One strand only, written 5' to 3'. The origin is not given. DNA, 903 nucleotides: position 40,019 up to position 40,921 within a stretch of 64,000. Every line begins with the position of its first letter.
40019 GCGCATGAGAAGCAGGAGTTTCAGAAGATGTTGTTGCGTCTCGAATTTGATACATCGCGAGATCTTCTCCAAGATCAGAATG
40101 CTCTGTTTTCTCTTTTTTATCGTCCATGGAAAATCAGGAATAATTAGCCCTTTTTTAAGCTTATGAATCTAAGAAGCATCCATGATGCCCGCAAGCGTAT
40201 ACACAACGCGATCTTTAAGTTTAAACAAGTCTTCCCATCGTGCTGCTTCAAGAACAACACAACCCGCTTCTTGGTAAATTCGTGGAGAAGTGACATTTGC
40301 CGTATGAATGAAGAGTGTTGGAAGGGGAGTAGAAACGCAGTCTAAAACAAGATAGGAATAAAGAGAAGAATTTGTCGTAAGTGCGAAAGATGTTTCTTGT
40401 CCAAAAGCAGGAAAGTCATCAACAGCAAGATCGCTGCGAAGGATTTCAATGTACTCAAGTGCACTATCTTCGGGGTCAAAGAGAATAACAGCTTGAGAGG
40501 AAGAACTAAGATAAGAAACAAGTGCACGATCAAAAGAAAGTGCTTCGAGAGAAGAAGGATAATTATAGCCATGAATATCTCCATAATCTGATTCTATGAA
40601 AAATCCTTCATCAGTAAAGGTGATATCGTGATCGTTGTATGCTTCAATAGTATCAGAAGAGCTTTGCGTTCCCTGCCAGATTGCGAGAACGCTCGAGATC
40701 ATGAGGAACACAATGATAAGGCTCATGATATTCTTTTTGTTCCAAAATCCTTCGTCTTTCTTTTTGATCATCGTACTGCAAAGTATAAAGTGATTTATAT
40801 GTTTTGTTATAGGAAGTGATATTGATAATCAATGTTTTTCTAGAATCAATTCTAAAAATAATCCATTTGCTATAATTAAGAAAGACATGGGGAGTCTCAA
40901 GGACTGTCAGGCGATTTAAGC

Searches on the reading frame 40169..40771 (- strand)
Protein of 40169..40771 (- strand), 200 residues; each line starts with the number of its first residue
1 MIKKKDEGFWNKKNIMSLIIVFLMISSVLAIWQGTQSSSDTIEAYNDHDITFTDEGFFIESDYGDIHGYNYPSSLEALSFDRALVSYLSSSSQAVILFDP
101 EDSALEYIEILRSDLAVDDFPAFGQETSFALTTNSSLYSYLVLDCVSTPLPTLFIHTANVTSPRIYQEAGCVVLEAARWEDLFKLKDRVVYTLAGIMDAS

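Call 35: find_homologous_proteins(query=window:40169-40771:-, max_evalue=0.00001)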
Query window:40169-40771:- (200 aa): 16 proteins with E <= 0.00001 among 377 candidates.
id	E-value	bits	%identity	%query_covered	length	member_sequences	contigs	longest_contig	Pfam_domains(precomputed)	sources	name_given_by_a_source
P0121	5.2e-115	400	92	100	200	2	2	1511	-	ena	-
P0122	7.2e-114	396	90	100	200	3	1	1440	-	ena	-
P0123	1.9e-108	378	87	100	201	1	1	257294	-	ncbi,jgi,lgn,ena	-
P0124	4.4e-108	377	86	100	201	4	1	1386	-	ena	-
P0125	8.9e-102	357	82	100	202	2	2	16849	-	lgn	-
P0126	4.8e-101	354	80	100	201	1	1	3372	-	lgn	-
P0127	8.0e-101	353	81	100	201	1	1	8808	-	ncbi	-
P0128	1.2e-93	330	86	87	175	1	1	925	-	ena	-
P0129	3.6e-68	247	57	99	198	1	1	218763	-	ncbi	-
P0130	1.7e-67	245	56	99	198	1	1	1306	-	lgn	-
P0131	1.5e-66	242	55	99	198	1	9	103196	-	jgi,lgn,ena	jgi:hypothetical protein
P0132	1.5e-65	238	56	99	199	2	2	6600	-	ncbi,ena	ncbi:MAG: hypothetical protein AABX98_04300 [Nanoarchaeota archaeon]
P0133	1.0e-64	236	55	99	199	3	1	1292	-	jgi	-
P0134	1.6e-61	225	53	99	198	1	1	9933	-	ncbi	-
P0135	2.7e-51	192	48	99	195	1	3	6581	-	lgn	-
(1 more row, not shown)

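Call 36: find_encoding_contigs(protein=P0121, flank=3000, max_places=3)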
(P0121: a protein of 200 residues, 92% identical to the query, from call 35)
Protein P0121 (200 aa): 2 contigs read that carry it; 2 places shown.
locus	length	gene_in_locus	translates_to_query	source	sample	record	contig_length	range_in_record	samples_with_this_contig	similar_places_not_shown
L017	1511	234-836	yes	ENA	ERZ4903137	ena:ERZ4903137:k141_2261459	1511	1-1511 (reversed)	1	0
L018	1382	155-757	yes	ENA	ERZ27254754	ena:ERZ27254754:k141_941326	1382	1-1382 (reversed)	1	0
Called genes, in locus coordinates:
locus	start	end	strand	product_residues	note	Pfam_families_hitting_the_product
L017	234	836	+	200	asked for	-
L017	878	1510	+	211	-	?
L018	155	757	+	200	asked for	-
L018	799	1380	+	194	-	?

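Call 37: find_encoding_contigs(protein=P0122, flank=3000, max_places=3)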
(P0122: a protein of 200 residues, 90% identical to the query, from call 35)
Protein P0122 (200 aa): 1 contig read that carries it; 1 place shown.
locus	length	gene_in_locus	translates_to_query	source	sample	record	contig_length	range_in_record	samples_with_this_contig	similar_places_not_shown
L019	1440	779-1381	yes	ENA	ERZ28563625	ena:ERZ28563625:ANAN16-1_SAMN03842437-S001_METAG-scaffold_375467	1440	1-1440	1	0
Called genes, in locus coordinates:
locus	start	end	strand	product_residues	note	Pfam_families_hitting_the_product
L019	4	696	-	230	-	PF00005:ABC_tran, PF02463:SMC_N (weak), PF13304:AAA_21 (weak)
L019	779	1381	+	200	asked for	-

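Call 38: find_encoding_contigs(protein=P0125, flank=10000, max_places=3)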
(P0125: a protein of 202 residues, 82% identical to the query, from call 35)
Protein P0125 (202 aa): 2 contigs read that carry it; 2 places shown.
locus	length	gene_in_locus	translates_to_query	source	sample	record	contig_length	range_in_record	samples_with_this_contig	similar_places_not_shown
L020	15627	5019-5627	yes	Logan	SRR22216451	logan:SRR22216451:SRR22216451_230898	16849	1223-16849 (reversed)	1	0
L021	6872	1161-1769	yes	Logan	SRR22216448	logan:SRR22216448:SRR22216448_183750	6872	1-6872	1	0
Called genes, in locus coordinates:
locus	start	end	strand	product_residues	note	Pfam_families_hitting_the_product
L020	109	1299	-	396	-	PF12704:MacB_PCD, PF02687:FtsX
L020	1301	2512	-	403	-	PF12704:MacB_PCD, PF02687:FtsX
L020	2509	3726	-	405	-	PF07705:CARDB (faint)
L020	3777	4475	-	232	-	PF00005:ABC_tran, PF02463:SMC_N (weak), PF13304:AAA_21 (weak)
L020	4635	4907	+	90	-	-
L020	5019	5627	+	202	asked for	-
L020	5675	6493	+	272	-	-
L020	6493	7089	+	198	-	PF05175:MTS, PF06325:PrmA, PF13847:Methyltransf_31, PF08241:Methyltransf_11, PF08242:Methyltransf_12, PF13649:Methyltransf_25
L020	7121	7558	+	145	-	PF00293:NUDIX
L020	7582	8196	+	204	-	-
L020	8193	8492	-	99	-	-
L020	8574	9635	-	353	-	-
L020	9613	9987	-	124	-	PF00391:PEP-utilizers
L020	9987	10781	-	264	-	PF08704:GCD14, PF01189:Methyltr_RsmB-F (faint)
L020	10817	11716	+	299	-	-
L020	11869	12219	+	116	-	-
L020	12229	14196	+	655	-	PF01496:V_ATPase_I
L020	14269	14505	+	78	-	PF00137:ATP-synt_C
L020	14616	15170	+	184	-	PF01991:vATP-synt_E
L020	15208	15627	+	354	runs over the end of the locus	PF01992:vATP-synt_AC39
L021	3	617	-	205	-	?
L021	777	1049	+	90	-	-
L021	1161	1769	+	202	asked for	-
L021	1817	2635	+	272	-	-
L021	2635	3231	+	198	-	PF05175:MTS, PF06325:PrmA, PF13847:Methyltransf_31, PF08241:Methyltransf_11, PF08242:Methyltransf_12, PF13649:Methyltransf_25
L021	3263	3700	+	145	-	PF00293:NUDIX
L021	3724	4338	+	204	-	-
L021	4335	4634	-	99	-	-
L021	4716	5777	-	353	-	-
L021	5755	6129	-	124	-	PF00391:PEP-utilizers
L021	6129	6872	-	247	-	?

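Call 39: find_encoding_contigs(protein=P0127, flank=10000, max_places=3)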
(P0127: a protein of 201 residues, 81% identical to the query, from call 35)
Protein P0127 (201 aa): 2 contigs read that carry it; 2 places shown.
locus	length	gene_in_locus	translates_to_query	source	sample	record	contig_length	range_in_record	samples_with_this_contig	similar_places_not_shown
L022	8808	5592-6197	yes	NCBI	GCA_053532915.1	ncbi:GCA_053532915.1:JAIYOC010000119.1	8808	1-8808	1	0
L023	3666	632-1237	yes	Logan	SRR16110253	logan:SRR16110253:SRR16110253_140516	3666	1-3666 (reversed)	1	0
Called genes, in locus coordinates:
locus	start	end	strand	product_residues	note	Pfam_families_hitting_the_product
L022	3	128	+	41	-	?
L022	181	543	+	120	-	PF10049:DUF2283 (faint)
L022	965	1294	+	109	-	-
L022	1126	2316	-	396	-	PF12704:MacB_PCD, PF02687:FtsX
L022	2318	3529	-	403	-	PF12704:MacB_PCD, PF02687:FtsX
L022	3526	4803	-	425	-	PF07705:CARDB (faint), PF16116:DUF4832 (faint), PF23619:Ig_VWA7 (faint), PF10633:NPCBM_assoc (faint)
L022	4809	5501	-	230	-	PF00005:ABC_tran, PF02463:SMC_N (weak), PF13304:AAA_21 (weak)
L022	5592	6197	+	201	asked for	-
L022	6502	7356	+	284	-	-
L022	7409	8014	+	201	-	PF10294:Methyltransf_16 (weak), PF05175:MTS, PF06325:PrmA, PF13847:Methyltransf_31, PF08241:Methyltransf_11 (faint), PF08242:Methyltransf_12, PF13649:Methyltransf_25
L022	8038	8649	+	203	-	-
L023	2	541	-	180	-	?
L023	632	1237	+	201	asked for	-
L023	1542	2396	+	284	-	-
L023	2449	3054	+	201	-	PF10294:Methyltransf_16 (weak), PF05175:MTS, PF06325:PrmA, PF13847:Methyltransf_31, PF08241:Methyltransf_11 (faint), PF08242:Methyltransf_12, PF13649:Methyltransf_25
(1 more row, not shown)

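Call 73: find_encoding_contigs(protein=P0124, flank=3000, max_places=5)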
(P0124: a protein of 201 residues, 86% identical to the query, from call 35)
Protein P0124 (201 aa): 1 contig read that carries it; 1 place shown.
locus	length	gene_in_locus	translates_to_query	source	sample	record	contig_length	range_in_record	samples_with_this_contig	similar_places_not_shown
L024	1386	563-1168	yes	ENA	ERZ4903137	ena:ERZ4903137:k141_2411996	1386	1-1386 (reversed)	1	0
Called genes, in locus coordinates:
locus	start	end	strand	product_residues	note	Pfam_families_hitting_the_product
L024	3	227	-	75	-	?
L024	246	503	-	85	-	-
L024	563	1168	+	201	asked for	-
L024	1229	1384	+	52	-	?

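Call 74: find_encoding_contigs(protein=P0126, flank=3000, max_places=5)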
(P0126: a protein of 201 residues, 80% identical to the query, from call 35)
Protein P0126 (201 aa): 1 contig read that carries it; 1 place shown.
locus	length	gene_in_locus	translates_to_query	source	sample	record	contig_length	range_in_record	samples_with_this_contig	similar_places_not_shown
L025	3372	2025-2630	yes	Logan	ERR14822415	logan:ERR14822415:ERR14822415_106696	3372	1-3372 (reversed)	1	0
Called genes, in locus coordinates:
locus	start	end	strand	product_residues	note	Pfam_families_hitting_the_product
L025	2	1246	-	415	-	?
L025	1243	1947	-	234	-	PF00005:ABC_tran, PF02463:SMC_N (weak), PF13304:AAA_21 (weak)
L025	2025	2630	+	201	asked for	-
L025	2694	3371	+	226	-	?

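Call 75: find_encoding_contigs(protein=P0123, flank=10000, max_places=6)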
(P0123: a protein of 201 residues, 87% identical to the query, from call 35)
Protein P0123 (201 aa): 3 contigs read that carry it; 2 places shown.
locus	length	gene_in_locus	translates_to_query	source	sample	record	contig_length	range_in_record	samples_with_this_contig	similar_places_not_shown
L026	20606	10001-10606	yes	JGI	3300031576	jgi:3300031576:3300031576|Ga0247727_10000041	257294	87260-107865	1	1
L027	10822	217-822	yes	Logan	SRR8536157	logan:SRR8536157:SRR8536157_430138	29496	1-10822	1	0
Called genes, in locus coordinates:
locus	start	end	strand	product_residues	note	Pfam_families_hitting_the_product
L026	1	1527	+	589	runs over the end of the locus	PF04068:Fer4_RLI (weak), PF12837:Fer4_6 (faint), PF14697:Fer4_21 (weak), PF00037:Fer4 (weak), PF00005:ABC_tran, PF02463:SMC_N (faint), PF13304:AAA_21 (faint), PF00005:ABC_tran, +1 more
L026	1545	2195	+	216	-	PF07314:Lit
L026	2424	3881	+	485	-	PF00370:FGGY_N, PF02782:FGGY_C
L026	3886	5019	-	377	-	PF04055:Radical_SAM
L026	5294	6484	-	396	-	PF12704:MacB_PCD, PF02687:FtsX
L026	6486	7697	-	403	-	PF12704:MacB_PCD, PF02687:FtsX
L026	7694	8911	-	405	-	PF07705:CARDB (faint), PF10633:NPCBM_assoc (faint), PF16116:DUF4832 (faint)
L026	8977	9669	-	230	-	PF00005:ABC_tran, PF02463:SMC_N (weak), PF13304:AAA_21 (weak)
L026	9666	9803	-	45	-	-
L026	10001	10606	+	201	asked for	-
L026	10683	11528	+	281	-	-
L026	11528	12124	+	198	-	PF05175:MTS, PF10294:Methyltransf_16, PF06325:PrmA, PF13847:Methyltransf_31, PF08241:Methyltransf_11 (weak), PF08242:Methyltransf_12, PF13649:Methyltransf_25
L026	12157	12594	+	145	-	PF00293:NUDIX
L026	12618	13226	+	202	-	-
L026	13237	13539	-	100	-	-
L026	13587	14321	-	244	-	PF08704:GCD14, PF01189:Methyltr_RsmB-F (weak), PF13847:Methyltransf_31 (weak)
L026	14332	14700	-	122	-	-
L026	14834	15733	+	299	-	-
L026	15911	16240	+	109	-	-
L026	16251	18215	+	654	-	PF01496:V_ATPase_I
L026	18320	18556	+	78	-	PF00137:ATP-synt_C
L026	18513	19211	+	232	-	PF01991:vATP-synt_E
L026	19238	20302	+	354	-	PF01992:vATP-synt_AC39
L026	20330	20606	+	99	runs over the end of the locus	PF01990:ATP-synt_F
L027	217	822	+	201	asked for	-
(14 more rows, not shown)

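Call 96: search_protein_families(library=pfam, proteins=[window:40169-40771:-], max_evalue=0.001)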
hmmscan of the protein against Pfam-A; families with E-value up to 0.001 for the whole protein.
window:40169-40771:- (200 aa): 0 families
